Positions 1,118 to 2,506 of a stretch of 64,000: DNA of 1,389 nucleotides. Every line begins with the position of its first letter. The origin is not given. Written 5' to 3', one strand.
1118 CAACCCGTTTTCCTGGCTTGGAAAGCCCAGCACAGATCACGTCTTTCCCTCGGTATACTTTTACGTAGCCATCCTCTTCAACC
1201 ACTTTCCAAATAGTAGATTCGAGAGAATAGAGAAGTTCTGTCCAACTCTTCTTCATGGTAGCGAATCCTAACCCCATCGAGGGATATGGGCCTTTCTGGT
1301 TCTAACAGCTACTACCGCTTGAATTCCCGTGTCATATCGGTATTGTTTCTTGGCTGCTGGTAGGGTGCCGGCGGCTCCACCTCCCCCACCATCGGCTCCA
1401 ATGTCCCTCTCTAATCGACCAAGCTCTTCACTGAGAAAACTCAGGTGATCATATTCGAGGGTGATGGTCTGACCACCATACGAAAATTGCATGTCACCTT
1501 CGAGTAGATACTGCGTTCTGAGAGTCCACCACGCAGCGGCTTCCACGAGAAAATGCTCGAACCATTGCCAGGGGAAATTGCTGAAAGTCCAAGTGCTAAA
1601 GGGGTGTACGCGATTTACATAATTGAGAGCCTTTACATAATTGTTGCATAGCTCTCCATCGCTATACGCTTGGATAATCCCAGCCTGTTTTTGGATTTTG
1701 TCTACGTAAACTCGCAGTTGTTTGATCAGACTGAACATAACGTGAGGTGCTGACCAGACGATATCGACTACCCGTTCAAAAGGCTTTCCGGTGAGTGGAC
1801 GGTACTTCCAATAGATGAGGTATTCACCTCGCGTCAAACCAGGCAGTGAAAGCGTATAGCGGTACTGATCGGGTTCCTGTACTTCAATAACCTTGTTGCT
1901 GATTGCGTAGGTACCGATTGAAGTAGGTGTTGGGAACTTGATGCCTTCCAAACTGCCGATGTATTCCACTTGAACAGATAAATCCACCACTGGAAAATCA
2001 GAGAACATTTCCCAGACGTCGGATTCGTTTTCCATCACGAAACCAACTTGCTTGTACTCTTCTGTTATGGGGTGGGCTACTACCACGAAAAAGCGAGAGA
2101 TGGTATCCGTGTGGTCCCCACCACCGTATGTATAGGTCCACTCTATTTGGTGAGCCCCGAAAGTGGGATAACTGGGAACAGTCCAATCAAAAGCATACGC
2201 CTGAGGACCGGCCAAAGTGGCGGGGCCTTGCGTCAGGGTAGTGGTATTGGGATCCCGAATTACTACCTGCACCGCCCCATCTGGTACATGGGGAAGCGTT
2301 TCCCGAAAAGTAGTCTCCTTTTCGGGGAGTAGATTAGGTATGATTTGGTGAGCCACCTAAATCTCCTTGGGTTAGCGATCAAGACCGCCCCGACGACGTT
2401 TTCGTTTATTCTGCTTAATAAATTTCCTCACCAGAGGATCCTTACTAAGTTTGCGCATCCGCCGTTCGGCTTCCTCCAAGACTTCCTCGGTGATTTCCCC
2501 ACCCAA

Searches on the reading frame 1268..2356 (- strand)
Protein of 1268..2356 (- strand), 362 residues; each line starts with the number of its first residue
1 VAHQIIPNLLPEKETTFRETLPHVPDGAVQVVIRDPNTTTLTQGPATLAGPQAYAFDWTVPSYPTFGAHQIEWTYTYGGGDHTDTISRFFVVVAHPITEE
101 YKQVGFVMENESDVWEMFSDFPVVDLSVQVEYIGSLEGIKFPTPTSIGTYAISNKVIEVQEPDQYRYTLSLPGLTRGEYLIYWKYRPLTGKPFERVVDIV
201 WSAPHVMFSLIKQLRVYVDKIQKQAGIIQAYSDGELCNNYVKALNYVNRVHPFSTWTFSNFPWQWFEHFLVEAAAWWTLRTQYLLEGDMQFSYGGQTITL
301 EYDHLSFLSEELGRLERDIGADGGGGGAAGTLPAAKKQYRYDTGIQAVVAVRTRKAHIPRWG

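Call 34: find_encoding_contigs(protein=window:1268-2356:-, flank=10000, max_places=2)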
Protein window:1268-2356:- (362 aa): 3 contigs read that carry it; 2 places shown.
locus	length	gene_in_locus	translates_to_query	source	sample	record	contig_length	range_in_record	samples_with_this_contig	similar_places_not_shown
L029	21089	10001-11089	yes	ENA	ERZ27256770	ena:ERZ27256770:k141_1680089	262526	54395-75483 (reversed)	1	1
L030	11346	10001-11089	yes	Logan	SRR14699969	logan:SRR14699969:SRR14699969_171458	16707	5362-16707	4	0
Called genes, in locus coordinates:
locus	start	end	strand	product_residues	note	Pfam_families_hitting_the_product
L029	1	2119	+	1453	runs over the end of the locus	-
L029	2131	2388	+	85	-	-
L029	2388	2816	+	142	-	PF01844:HNH (faint)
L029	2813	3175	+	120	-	-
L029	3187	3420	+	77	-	-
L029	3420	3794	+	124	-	-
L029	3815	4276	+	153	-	-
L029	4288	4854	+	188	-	-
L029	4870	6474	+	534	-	-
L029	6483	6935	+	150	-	-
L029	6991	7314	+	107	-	-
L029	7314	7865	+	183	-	-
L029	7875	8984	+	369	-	PF25216:Volactin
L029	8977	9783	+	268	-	-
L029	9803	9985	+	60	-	-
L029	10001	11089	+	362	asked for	-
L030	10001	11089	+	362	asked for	-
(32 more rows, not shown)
